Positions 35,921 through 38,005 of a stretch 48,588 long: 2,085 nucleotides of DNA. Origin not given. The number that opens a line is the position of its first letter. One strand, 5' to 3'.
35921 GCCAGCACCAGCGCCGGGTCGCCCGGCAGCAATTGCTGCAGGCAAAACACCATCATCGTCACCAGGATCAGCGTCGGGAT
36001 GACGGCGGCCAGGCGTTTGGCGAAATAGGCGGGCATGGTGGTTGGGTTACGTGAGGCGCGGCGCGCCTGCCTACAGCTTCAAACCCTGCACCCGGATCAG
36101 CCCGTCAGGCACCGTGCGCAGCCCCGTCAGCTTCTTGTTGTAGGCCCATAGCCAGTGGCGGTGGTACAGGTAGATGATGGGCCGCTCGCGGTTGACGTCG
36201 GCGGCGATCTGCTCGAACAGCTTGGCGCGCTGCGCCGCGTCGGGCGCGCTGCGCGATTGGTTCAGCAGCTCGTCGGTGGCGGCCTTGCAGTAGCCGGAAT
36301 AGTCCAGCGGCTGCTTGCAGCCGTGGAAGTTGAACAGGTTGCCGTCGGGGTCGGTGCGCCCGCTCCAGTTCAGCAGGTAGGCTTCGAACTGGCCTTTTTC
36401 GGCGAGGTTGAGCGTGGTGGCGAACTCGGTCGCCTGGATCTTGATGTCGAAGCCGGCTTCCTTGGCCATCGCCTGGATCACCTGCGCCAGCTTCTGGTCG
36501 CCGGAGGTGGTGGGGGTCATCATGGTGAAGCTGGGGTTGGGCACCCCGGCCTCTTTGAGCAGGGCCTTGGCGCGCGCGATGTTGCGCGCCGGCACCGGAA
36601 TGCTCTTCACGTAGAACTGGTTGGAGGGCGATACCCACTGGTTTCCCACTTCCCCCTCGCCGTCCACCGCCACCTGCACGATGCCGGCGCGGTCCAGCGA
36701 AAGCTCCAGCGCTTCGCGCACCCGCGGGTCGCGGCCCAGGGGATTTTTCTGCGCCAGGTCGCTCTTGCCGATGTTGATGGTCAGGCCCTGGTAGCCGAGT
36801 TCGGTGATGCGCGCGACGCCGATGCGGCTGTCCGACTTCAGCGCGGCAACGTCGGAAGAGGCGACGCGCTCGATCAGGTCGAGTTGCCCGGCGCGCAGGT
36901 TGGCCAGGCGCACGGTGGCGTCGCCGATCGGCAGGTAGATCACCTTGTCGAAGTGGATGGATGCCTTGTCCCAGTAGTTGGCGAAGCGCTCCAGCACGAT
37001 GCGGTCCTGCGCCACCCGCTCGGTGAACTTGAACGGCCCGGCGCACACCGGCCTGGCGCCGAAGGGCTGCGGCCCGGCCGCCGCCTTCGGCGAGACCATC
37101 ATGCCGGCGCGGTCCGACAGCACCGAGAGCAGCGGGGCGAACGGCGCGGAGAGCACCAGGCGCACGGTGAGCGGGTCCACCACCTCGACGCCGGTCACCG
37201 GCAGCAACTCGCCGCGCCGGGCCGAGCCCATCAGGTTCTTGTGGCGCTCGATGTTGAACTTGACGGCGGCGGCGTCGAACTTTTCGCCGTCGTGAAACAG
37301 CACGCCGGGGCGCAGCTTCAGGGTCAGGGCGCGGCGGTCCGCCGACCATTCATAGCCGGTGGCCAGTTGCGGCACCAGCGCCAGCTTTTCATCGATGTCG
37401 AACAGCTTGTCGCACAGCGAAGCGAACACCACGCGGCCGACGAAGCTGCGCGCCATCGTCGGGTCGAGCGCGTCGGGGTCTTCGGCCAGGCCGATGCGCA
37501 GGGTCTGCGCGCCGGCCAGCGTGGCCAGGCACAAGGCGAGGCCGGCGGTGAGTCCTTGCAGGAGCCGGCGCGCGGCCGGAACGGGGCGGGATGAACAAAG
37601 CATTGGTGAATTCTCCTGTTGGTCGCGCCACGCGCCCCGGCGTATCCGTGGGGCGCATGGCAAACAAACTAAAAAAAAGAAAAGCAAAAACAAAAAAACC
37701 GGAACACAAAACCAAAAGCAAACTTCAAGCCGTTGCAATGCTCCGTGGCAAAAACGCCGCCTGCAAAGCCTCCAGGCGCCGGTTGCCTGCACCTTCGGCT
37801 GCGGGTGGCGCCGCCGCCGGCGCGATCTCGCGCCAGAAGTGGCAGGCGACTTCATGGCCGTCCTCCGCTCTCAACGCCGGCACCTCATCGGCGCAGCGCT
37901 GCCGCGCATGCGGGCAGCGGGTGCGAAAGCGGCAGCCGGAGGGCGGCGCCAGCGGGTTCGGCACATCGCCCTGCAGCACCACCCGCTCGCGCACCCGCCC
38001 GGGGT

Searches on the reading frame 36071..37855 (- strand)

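Call 50: search_protein_families(library=pfam, proteins=[window:36071-37855:-], max_evalue=0.00001)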
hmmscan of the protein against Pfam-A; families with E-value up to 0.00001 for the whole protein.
window:36071-37855:- (594 aa): 1 family
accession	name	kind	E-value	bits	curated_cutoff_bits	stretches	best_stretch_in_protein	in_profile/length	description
PF00496.27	SBP_bac_5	-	5.7e-83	279.5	32.4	1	160-511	2-361/368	Bacterial extracellular solute-binding proteins, family 5 Middle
